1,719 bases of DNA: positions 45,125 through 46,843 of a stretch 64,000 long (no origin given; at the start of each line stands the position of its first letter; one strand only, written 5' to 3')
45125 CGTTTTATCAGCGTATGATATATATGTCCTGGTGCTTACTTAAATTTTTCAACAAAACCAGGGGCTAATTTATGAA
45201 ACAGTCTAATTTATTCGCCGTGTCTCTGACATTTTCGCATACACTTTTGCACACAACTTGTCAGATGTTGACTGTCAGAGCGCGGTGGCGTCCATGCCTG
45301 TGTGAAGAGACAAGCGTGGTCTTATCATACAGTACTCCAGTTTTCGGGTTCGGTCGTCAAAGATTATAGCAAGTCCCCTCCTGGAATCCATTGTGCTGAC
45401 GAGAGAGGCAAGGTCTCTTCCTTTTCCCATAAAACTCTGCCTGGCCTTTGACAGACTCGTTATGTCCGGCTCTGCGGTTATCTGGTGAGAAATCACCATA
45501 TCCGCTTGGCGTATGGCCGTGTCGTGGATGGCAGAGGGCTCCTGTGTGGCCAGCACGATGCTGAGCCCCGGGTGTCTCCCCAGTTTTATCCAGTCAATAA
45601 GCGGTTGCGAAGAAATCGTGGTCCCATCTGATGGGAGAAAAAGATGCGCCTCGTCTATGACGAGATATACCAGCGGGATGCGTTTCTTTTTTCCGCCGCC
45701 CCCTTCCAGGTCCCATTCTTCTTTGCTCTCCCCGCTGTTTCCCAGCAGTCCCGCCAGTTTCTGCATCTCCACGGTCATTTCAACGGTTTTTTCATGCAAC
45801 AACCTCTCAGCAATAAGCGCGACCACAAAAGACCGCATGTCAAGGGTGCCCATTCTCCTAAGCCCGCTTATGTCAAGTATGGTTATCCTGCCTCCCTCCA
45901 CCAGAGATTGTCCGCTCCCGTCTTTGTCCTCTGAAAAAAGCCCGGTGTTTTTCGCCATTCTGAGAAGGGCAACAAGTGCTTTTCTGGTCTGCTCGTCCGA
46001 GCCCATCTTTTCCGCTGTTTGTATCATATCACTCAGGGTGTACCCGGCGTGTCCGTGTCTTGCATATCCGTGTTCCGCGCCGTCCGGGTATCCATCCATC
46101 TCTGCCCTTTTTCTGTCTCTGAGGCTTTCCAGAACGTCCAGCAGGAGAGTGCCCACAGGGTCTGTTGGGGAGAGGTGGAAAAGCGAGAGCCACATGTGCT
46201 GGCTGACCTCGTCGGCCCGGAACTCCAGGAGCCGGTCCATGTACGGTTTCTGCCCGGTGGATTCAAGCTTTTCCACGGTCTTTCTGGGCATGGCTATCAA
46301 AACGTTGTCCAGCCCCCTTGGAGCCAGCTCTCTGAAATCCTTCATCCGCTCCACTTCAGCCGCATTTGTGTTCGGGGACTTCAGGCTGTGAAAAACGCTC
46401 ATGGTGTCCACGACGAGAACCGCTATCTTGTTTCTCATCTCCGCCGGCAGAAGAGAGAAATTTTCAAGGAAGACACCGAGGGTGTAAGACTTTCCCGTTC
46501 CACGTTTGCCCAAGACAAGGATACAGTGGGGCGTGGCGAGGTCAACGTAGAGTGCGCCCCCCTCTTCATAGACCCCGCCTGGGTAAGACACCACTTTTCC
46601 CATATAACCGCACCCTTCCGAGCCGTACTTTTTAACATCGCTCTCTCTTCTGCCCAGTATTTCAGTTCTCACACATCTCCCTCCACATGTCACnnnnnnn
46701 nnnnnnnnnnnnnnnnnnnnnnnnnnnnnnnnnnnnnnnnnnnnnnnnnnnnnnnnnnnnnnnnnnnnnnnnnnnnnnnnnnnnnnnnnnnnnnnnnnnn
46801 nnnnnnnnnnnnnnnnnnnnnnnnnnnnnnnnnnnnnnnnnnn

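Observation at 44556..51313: Pilin-less, translationally coupled operon: FlaI/VirB11-like ATPase, TadC/FlaJ-like platform and DUF87 HerA/VirB4-like ATPase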

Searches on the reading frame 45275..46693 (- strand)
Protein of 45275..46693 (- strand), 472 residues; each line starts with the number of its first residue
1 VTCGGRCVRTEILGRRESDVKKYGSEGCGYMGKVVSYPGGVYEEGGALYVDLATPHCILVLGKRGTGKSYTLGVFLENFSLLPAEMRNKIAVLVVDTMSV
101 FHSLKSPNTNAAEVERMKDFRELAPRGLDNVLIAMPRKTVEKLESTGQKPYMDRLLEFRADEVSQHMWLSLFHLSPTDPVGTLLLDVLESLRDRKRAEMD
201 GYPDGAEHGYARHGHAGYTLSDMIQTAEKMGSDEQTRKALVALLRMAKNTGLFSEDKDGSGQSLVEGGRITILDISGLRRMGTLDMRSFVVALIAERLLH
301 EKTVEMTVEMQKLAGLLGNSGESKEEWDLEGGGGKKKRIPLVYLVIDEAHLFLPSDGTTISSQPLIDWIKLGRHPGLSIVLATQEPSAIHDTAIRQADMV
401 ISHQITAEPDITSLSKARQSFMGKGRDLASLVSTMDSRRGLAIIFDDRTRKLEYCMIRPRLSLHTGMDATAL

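Call 4: search_protein_families(library=pfam, proteins=[window:45275-46693:-], max_evalue=0.01)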
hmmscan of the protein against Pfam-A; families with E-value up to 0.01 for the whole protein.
window:45275-46693:- (472 aa): 4 families
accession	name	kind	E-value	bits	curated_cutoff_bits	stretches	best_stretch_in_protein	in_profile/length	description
PF05707.18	Zot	-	1.1e-07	31.9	20.3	1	343-404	84-146/197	Zonular occludens toxin (Zot)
PF01935.23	DUF87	-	8.7e-07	29.7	23.2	1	53-293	22-215/220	Helicase HerA, central domain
PF05872.18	HerA_C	-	0.0006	19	22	0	340-407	257-323/502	Helicase HerA-like C-terminal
PF13191.12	AAA_16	-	0.0079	17.1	32.6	0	54-79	23-48/167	AAA ATPase domain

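Call 5: search_protein_families(library=ncbifam, proteins=[window:45275-46693:-], max_evalue=0.01)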
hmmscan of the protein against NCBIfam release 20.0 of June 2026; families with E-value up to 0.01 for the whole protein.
window:45275-46693:- (472 aa): 5 families
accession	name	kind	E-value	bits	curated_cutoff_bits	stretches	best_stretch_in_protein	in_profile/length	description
NF042943.1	HerA_antiphage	equivalog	2.9e-06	26.1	800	1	334-420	428-517/566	anti-phage-associated helicase HerA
NF042944.1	HerA_antiphage_2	equivalog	9e-06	24.7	850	1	336-410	424-500/576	anti-phage-associated helicase HerA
NF040937.1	HerA_Thermprot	equivalog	0.0013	17.2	800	1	336-405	346-414/487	DNA double-strand break repair helicase HerA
TIGR03925.1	T7SS_EccC_b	equivalog_domain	0.0022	16.3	346.55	0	44-99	350-403/564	type VII secretion protein EccCb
NF040819.1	helicase_HerA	equivalog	0.0081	14.7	970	0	236-410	304-472/561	DNA double-strand break repair helicase HerA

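Call 6: find_homologous_proteins(query=window:45275-46693:-, max_evalue=0.001)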
Query window:45275-46693:- (472 aa): 206 proteins with E <= 0.001 among 8000 candidates; the best 120 are listed.
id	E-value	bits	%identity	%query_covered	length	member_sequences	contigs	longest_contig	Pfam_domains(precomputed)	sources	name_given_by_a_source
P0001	0.0e+0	1032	100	99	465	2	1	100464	PF01935.24,PF05707.19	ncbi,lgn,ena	-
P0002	3.9e-150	519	53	99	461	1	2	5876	PF01935.24,PF05707.19,PF05872.19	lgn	-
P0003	7.0e-150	518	57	99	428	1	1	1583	PF01935.24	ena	-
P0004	2.9e-144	499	54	99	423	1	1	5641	PF01935.24,PF05707.19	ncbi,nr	ncbi:MAG: zonular occludens toxin domain-containing protein [Candidatus Thermoplasmatota archaeon]|n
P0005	8.8e-143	494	53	99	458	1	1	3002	PF01935.24,PF05707.19,PF05872.19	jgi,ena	-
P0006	5.7e-135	469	50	98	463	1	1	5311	PF01935.24,PF05872.19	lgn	-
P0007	1.2e-134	468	52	99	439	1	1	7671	PF01935.24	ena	-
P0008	2.1e-133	463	49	98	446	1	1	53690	PF01935.24,PF05872.19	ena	-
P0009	3.1e-133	463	49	98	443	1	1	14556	PF01935.24,PF05872.19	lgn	-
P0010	1.0e-132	461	48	99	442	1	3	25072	PF01935.24,PF05872.19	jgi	jgi:DNA helicase HerA-like ATPase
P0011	1.9e-132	460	50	98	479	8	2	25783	PF01935.24,PF05872.19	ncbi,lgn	-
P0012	3.3e-132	459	49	99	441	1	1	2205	PF01935.24,PF05872.19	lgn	-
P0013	9.6e-131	455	49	98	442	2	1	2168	PF01935.24,PF05872.19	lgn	-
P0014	1.2e-130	454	48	99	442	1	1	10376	PF01935.24,PF05872.19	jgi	jgi:DNA helicase HerA-like ATPase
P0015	1.8e-130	454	47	99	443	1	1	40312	PF01935.24,PF05707.19,PF05872.19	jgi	jgi:uncharacterized protein YciU (UPF0263 family)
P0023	3.4e-129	450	48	99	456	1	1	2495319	PF01935.24,PF05872.19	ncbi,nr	ncbi:MAG: ATP-binding protein [Thermoplasmata archaeon]|nr:MAG: ATP-binding protein [Thermoplasmata 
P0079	9.0e-120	419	45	98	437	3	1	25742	PF01935.24,PF05707.19,PF05872.19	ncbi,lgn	ncbi:MAG: ATP-binding protein [Candidatus Saliniplasma sp.]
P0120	9.8e-102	359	43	90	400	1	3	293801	PF01935.24,PF05872.19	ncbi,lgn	-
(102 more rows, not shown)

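Call 7: find_encoding_contigs(protein=P0023, flank=10000, max_places=2)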
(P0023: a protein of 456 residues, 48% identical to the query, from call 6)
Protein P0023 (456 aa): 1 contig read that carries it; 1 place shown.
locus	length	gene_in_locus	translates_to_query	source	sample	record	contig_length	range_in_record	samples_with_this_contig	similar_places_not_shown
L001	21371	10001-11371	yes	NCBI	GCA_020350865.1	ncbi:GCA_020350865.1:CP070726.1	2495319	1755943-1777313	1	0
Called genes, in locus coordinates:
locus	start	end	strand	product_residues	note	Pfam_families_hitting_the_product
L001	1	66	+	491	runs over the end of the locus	PF00701:DHDPS, PF08714:Fae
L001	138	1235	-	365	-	PF00041:fn3 (weak)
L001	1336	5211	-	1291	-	PF00932:LTD, PF00092:VWA, PF13519:VWA_2, PF13768:VWA_3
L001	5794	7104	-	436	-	-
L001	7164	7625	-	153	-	PF03352:Adenine_glyco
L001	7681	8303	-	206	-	PF02535:Zip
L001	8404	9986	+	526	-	-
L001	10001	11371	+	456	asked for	PF01935:DUF87, PF05872:HerA_C (faint)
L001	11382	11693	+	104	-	-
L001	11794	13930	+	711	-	PF18911:PKD_4 (faint), PF00801:PKD (weak), PF24058:DUF7359 (faint)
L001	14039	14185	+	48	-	-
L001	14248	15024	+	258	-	PF04525:LOR (weak)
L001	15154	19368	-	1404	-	-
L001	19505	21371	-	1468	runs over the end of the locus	PF13432:TPR_16 (weak), PF13371:TPR_9 (weak), PF13371:TPR_9 (weak), PF14559:TPR_19 (weak), PF00515:TPR_1 (weak), PF07719:TPR_2 (weak), PF13432:TPR_16 (weak), PF12895:ANAPC3 (weak), +20 more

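Call 8: find_encoding_contigs(protein=P0120, flank=10000, max_places=2)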
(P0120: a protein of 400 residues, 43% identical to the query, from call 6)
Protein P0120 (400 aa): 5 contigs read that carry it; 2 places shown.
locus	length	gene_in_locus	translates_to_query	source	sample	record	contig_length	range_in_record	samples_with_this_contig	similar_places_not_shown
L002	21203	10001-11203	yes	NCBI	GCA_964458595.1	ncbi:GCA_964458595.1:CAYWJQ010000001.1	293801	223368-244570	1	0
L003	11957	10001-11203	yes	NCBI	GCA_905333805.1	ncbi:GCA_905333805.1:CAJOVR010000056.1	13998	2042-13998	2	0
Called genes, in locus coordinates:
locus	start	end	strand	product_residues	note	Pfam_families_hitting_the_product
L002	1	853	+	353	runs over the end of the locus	PF00005:ABC_tran, PF08352:oligo_HPY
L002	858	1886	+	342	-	PF00005:ABC_tran, PF08352:oligo_HPY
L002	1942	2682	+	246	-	-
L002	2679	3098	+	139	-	-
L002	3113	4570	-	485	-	PF01139:RtcB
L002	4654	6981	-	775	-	PF00270:DEAD, PF04851:ResIII, PF21210:RNA_helicase_helical, PF00271:Helicase_C, PF02732:ERCC4, PF12826:HHH_2, PF14520:HHH_5, PF00633:HHH (weak), +1 more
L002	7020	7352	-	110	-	-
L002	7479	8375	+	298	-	PF13691:Lactamase_B_4, PF23023:Anti-Pycsar_Apyc1, PF00753:Lactamase_B, PF12706:Lactamase_B_2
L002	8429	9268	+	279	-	PF02457:DAC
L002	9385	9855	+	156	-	-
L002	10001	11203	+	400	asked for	PF01935:DUF87, PF05872:HerA_C (faint)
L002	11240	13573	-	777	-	PF18072:FGAR-AT_linker, PF00586:AIRS, PF02769:AIRS_C, PF00586:AIRS, PF02769:AIRS_C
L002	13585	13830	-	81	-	PF02700:PurS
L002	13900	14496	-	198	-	PF01810:LysE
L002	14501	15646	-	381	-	PF00890:FAD_binding_2 (faint), PF01266:DAO, PF03486:HI0933_like (faint), PF07992:Pyr_redox_2 (faint), PF13738:Pyr_redox_3 (faint)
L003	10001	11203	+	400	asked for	PF01935:DUF87, PF05872:HerA_C (faint)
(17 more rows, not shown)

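Call 9: find_encoding_contigs(protein=P0079, flank=10000, max_places=2)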
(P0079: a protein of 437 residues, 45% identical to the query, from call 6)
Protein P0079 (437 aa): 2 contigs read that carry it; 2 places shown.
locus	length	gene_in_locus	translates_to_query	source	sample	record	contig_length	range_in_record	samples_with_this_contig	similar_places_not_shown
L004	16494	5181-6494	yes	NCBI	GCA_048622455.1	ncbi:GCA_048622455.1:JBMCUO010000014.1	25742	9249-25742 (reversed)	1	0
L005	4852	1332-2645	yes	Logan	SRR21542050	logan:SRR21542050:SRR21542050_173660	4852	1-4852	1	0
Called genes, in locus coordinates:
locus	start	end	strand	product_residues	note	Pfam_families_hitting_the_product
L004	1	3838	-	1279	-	PF00082:Peptidase_S8, PF10342:Kre9_KNH (faint)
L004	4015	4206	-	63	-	-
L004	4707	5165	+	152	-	-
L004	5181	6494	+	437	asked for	PF01935:DUF87, PF05872:HerA_C (faint), PF05707:Zot (faint)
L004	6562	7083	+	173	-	-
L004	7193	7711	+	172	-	-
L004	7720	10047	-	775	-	PF18072:FGAR-AT_linker, PF00586:AIRS, PF02769:AIRS_C, PF00586:AIRS, PF02769:AIRS_C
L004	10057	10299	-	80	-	PF02700:PurS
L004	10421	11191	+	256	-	PF13367:PrsW-protease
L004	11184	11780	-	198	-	PF01810:LysE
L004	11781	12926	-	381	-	PF00890:FAD_binding_2 (faint), PF01266:DAO, PF03486:HI0933_like (faint), PF07992:Pyr_redox_2 (faint), PF13738:Pyr_redox_3 (faint)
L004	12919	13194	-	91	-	PF17806:SO_alpha_A3, PF04324:Fer2_BFD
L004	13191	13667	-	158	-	PF13237:Fer4_10 (faint), PF12838:Fer4_7 (weak), PF13187:Fer4_9 (weak), PF00037:Fer4 (weak)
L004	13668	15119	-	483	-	PF13510:Fer2_4, PF00070:Pyr_redox (faint), PF00890:FAD_binding_2 (weak), PF03486:HI0933_like (weak), PF07992:Pyr_redox_2, PF12831:FAD_oxidored, PF13450:NAD_binding_8, PF13738:Pyr_redox_3, +1 more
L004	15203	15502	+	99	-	-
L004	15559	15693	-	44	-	-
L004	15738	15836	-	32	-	PF00689:Cation_ATPase_C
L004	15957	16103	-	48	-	PF00122:E1-E2_ATPase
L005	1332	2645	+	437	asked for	PF01935:DUF87, PF05872:HerA_C (faint), PF05707:Zot (faint)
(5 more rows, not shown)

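Call 10: find_encoding_contigs(protein=P0001, flank=10000, max_places=2)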
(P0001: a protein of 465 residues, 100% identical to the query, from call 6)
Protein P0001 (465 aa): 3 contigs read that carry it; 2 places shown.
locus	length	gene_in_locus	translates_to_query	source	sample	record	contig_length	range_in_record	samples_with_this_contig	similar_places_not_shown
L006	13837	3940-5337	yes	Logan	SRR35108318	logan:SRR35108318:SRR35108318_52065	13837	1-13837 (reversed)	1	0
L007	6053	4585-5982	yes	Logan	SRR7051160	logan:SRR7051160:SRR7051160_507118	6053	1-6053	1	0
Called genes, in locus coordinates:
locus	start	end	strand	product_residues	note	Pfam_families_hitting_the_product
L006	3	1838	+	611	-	?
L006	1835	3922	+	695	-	-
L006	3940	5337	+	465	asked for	PF01935:DUF87 (weak), PF05707:Zot (weak)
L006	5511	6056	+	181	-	-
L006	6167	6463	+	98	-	PF01910:Thiamine_BP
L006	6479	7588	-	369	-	PF01916:DS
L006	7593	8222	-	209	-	PF00156:Pribosyltran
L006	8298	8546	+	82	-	-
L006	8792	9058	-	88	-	-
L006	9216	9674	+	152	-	PF00416:Ribosomal_S13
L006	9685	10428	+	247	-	PF01479:S4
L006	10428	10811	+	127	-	PF00411:Ribosomal_S11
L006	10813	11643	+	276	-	PF01193:RNA_pol_L, PF01000:RNA_pol_A_bac, PF14697:Fer4_21 (faint), PF13187:Fer4_9, PF00037:Fer4 (faint), PF13237:Fer4_10 (weak), PF12838:Fer4_7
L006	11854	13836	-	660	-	?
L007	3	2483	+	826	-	?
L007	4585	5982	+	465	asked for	PF01935:DUF87 (weak), PF05707:Zot (weak)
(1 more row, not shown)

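Call 11: find_encoding_contigs(protein=P0008, flank=10000, max_places=2)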
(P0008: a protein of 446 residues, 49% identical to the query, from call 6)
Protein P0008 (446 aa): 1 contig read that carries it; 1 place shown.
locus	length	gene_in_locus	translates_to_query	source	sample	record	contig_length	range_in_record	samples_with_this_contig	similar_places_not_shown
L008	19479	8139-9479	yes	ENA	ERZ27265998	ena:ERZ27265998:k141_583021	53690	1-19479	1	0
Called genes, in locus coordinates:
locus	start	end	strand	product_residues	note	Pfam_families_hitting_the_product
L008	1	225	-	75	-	?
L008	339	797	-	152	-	PF00582:Usp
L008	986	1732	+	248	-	-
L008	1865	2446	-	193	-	-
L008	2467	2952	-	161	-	-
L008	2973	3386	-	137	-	-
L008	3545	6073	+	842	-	PF00437:T2SSE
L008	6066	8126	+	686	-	PF20990:DUF2207_C (faint)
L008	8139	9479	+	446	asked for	PF01935:DUF87, PF05872:HerA_C (faint)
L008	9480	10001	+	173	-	-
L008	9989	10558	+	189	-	-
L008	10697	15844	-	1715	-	PF13570:Beta-prop_ACSF4 (weak), PF23381:Beta-prop_IFT122_1st (weak), PF24817:WD40_WDHD1_1st (weak), PF24796:WDR55 (weak), PF25173:Beta-prop_WDR3_1st, PF25174:Beta-prop_THOC3 (weak), PF25175:Beta-prop_WDR5, PF24814:WD40_Prp19 (weak), +7 more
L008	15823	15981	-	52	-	-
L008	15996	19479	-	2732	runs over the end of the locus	PF18998:Flg_new_2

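Call 12: find_encoding_contigs(protein=P0002, flank=10000, max_places=2)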
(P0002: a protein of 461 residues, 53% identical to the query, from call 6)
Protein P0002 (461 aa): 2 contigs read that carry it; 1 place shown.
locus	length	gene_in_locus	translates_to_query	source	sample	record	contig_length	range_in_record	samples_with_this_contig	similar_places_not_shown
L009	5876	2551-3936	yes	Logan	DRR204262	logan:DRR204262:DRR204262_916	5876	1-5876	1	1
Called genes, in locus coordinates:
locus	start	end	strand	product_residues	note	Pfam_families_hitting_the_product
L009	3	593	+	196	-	?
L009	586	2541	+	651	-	-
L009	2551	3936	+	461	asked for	PF01935:DUF87 (weak), PF05872:HerA_C (faint), PF05707:Zot (weak)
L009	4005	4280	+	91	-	-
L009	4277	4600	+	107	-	-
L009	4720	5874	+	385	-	?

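Call 18: find_related_loci(query=A1, collection=genome_contigs, flank=10000)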
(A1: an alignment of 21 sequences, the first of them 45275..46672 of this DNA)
Query A1 (465 aa) in genome_contigs; peptide patterns used: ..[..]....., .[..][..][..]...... (x = any residue, [..] = any of these).
65 stretches matched a pattern; 52 encode a relative of the query (tblastn E <= 1e-3); 52 distinct loci.
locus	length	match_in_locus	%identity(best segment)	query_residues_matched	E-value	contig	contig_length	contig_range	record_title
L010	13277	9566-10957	54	1-465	9e-162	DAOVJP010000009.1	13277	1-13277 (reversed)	MAG TPA_asm: Thermoplasmata archaeon isolate CSMAG_1396 CSMAG_1396_k141_2724823_length_13277_cov_9.0000, whole genome sh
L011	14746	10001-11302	50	2-465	2e-143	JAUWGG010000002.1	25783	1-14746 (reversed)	MAG: Methanobacteriota archaeon isolate CSMAG_2236 CSMAG_2236_k141_2305852_length_25783_cov_7.0000, whole genome shotgun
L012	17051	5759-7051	48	2-465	2e-141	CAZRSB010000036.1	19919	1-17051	MAG TPA_asm: uncultured Thermoplasmata archaeon isolate binchicken_co32_354 genome assembly, contig: NODE_4048_length_19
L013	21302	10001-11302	48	2-465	3e-141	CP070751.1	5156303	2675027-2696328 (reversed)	MAG: Thermoplasmata archaeon isolate bin33 chromosome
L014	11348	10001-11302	48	2-465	3e-141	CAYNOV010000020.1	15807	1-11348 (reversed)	MAG TPA_asm: uncultured Thermoplasmata archaeon isolate binchicken_co32_401 genome assembly, contig: NODE_5918_length_15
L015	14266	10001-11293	48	5-463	4e-139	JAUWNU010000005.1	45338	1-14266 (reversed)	MAG: Methanomassiliicoccales archaeon isolate CSMAG_2432 CSMAG_2432_k141_12748_length_45338_cov_13.1305, whole genome sh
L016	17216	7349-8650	47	2-465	9e-139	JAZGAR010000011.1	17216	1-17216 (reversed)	MAG: Thermoplasmata archaeon isolate SCS1bin.31 SCS1bin.31_11, whole genome shotgun sequence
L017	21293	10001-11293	49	5-463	1e-138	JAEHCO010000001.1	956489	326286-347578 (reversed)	MAG: Methanobacteriota archaeon isolate SF.bin51 NODE_1_length_956489_cov_12.373157, whole genome shotgun sequence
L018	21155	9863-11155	47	2-465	4e-138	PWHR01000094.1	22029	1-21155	MAG: Thermoplasmata archaeon isolate T1Sed10_119m T1-Sed10-C1886, whole genome shotgun sequence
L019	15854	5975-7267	46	2-465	2e-137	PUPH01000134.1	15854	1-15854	MAG: Thermoplasmata archaeon isolate B1Sed10_107R1 B1-Sed10-C4286, whole genome shotgun sequence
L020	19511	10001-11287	47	2-465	1e-137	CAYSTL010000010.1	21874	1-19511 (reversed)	MAG TPA_asm: uncultured Thermoplasmata archaeon isolate ERP127260_co1_34 genome assembly, contig: NODE_949_length_21874_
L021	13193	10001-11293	48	5-463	3e-137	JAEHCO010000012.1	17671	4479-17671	MAG: Methanobacteriota archaeon isolate SF.bin51 NODE_12_length_17671_cov_10.341082, whole genome shotgun sequence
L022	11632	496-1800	48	1-465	2e-137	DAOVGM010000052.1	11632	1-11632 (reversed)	MAG TPA_asm: Methanomassiliicoccales archaeon isolate CSMAG_1135 CSMAG_1135_k141_5070874_length_11632_cov_6.0000, whole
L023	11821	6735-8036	49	2-465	6e-137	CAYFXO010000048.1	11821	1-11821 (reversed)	MAG TPA_asm: uncultured Methanomassiliicoccales archaeon isolate ERP108616_co2_108 genome assembly, contig: NODE_9683_le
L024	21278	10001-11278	46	4-465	2e-133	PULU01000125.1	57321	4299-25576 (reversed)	MAG: Thermoplasmata archaeon isolate B1Sed10_34 B1-Sed10-C263, whole genome shotgun sequence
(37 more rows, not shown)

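Call 28: search_solved_structures(query=A1, max_evalue=1)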
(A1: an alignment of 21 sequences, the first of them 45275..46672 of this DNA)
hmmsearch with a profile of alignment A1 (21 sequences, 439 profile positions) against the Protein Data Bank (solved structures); distinct sequences matched with E-value up to 1: 12.
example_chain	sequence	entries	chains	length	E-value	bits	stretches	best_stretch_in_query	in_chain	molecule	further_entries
8xau_A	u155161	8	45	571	6.4e-07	31.9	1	291-375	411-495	ATP-binding protein | HerA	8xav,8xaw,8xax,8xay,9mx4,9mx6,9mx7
8wiv_A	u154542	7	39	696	2.3e-06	30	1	299-374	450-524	Helicase HerA central domain-containing protein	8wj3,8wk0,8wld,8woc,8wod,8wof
9c1m_M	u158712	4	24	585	3.1e-05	26.3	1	295-374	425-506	ATP-binding protein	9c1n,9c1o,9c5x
9x1l_A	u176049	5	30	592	0.00022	23.5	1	234-374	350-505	DNA helicase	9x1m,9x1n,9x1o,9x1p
4d2i_A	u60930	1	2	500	0.00051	22.3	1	295-359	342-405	HERA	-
8yho_A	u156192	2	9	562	0.0013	20.9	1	293-376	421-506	DUF87 domain-containing protein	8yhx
11kk_A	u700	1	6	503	0.0014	20.9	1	267-402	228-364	HerA like helicase YjgR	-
8j4u_M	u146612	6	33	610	0.0023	20.1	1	299-382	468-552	Nucleoside triphosphate hydrolase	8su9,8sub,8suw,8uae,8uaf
4kfr_A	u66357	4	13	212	0.0024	20.1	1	297-365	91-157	Genome packaging NTPase B204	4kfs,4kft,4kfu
8ziq_M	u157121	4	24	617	0.0038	19.5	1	301-372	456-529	HerA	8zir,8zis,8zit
8wet_A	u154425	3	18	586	0.0067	18.6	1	305-383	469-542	TdpA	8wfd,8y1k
4r2h_A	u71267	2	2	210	0.018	17.2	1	305-365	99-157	STIV B204 ATPase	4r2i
